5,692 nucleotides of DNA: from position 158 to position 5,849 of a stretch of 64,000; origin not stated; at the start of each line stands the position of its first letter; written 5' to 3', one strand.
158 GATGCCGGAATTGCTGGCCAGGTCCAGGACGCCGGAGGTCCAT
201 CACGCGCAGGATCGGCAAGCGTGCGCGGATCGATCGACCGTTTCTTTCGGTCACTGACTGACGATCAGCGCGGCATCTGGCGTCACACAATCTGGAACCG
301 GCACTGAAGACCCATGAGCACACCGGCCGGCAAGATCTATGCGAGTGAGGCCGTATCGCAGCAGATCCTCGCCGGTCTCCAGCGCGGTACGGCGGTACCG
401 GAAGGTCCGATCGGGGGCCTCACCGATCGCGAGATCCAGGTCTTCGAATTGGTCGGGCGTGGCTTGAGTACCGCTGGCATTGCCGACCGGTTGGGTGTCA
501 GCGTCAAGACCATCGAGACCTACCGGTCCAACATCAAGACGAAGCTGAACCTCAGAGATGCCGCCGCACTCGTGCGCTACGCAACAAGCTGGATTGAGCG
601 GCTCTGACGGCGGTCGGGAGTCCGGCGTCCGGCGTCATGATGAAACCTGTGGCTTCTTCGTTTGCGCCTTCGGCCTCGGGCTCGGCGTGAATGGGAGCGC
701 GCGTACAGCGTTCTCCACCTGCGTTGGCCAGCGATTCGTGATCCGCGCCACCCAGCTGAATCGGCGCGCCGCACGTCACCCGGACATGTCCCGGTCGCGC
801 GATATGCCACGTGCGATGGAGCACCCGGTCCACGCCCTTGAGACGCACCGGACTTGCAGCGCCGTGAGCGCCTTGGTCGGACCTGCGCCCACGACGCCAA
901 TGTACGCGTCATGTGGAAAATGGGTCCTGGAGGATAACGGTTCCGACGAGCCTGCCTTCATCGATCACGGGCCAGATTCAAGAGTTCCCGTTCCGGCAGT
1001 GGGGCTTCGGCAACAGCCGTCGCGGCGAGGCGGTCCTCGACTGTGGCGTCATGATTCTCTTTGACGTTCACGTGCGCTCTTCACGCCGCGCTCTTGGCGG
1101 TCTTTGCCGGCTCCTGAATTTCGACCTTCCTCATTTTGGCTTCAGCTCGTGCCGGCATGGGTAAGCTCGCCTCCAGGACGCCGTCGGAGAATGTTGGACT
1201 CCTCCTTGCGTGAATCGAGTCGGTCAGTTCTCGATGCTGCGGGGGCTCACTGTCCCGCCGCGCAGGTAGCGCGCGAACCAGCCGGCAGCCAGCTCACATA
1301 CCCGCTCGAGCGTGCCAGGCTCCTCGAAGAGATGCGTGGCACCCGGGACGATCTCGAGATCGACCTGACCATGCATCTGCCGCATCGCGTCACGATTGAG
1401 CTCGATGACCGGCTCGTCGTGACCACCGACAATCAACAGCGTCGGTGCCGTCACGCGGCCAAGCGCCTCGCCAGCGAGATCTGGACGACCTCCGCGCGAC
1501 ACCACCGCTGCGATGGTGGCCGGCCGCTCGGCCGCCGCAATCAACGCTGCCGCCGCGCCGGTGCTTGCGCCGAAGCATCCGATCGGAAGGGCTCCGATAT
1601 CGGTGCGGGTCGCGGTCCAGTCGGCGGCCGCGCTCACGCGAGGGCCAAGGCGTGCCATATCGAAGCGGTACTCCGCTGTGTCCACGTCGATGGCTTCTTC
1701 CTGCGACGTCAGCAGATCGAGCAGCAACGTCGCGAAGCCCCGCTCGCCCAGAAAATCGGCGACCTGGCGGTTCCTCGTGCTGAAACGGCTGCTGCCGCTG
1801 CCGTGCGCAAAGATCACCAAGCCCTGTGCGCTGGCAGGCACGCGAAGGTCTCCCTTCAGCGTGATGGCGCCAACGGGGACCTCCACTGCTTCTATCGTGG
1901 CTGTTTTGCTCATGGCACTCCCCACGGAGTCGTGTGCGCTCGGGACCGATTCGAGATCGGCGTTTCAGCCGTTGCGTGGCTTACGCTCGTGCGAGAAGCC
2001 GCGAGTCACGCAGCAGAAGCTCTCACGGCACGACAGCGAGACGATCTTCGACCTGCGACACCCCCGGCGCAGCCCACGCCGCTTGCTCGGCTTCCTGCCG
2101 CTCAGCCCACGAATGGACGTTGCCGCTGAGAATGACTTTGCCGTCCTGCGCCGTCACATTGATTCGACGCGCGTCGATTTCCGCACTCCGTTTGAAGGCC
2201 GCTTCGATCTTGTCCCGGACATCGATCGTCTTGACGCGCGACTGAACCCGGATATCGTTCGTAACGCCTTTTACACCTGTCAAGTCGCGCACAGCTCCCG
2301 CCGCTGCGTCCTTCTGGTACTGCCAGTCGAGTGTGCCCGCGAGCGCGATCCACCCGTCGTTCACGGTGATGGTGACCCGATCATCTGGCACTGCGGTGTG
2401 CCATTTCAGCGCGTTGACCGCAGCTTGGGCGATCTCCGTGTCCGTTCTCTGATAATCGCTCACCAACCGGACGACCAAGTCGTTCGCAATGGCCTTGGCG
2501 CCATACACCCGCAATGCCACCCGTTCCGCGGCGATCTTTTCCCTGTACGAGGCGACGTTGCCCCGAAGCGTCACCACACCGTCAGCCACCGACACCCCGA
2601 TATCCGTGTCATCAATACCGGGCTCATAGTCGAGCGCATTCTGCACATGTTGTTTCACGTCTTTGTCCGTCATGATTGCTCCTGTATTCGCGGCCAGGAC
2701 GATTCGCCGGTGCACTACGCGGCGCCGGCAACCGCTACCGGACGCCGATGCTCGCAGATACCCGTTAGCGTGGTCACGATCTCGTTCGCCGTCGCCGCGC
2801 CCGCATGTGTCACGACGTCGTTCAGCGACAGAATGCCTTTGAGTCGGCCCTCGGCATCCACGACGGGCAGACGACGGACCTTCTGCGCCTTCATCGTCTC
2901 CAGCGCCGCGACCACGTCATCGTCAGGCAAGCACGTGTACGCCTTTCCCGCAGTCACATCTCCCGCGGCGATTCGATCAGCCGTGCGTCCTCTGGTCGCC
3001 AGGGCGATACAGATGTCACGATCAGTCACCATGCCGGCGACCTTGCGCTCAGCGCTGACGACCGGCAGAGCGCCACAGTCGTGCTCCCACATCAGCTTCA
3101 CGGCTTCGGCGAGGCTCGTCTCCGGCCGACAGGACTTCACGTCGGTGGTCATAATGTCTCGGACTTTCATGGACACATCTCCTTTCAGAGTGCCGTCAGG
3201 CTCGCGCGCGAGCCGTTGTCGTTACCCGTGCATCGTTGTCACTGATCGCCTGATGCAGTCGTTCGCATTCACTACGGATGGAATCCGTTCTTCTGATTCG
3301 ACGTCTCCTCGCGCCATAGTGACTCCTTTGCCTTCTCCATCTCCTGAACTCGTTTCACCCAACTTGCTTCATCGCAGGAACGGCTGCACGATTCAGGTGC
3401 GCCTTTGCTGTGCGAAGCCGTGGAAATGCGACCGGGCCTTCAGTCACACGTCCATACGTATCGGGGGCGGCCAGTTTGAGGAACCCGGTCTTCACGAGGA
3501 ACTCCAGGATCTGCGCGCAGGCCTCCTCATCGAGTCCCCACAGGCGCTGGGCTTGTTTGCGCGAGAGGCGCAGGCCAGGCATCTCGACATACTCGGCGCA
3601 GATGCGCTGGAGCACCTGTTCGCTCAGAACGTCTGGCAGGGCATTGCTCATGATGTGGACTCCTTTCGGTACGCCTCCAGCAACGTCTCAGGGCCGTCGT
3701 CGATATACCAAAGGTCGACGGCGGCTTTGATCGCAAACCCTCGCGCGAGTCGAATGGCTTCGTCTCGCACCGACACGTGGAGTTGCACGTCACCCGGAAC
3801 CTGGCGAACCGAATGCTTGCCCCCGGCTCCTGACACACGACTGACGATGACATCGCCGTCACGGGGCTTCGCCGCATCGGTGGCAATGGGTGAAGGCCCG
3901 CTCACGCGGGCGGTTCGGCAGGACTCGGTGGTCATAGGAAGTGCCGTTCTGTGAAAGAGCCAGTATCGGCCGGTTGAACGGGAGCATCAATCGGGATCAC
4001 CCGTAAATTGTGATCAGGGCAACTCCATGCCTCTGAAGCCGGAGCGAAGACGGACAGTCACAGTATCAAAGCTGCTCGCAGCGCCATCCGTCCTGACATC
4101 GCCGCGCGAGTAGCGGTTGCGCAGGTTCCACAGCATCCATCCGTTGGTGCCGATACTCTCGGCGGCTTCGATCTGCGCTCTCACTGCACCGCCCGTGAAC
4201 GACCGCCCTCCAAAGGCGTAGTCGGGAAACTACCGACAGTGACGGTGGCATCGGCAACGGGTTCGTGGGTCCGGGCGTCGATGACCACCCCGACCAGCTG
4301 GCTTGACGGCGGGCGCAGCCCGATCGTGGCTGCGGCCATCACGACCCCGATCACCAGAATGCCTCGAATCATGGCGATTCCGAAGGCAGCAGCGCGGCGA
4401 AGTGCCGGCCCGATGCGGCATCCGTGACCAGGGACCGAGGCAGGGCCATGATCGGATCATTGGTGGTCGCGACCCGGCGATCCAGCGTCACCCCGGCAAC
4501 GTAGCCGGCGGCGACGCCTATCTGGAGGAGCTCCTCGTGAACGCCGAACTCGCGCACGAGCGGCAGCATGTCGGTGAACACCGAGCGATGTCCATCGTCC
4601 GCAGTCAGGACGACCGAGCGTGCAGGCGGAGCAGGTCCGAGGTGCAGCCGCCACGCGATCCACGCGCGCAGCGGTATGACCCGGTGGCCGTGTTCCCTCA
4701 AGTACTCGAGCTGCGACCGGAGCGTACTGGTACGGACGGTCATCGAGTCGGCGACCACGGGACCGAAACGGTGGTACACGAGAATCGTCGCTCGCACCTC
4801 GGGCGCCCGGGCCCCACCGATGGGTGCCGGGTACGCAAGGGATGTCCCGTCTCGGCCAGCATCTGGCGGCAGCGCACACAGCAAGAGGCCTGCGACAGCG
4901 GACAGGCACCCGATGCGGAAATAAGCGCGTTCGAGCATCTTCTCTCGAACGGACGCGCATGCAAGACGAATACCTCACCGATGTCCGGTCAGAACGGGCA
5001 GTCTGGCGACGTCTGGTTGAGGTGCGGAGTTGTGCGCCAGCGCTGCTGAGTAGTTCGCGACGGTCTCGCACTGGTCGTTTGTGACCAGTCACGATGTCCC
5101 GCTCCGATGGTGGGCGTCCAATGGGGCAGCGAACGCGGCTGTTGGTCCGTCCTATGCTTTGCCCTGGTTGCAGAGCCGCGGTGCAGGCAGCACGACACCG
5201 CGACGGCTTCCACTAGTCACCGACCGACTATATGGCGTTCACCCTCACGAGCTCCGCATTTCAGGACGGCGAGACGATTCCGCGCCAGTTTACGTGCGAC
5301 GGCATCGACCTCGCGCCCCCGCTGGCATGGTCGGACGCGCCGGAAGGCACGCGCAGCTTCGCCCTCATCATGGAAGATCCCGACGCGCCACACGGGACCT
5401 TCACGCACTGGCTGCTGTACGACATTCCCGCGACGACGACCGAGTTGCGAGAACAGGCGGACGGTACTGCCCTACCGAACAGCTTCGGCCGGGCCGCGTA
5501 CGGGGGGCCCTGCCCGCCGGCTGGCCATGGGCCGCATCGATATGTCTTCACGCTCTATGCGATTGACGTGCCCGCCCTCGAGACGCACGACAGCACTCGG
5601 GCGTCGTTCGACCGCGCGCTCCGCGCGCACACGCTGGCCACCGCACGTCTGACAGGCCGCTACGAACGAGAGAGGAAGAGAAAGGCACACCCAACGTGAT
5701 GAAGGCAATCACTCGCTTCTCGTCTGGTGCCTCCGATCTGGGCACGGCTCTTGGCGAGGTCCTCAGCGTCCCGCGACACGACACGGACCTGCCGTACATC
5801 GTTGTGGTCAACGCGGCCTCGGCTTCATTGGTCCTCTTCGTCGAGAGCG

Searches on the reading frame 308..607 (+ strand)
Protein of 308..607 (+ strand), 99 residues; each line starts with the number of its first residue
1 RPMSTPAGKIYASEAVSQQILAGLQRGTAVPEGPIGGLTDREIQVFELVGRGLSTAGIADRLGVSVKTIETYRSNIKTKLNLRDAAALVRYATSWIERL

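Call 33: search_protein_families(library=pfam, proteins=[window:308-607:+], max_evalue=0.001)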
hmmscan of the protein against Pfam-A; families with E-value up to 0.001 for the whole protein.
window:308-607:+ (99 aa): 3 families
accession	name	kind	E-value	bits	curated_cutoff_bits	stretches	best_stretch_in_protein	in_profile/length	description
PF00196.25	GerE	-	1.4e-16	60.3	23.5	1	38-92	3-57/57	Bacterial regulatory proteins, luxR family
PF08281.18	Sigma70_r4_2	-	7.5e-06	25.9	25.7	1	37-80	10-54/54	Sigma-70, region 4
PF13384.12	HTH_23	-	9.8e-05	22.5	24.6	1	41-73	6-38/50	Homeodomain-like domain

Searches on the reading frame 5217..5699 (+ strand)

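Call 33: search_protein_families(library=pfam, proteins=[window:5217-5699:+], max_evalue=0.001)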
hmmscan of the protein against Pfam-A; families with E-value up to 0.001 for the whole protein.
window:5217-5699:+ (160 aa): 1 family
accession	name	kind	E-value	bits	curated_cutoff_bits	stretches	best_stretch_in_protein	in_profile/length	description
PF01161.25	PBP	-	6.5e-45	153.2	24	1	20-149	1-135/135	Phosphatidylethanolamine-binding protein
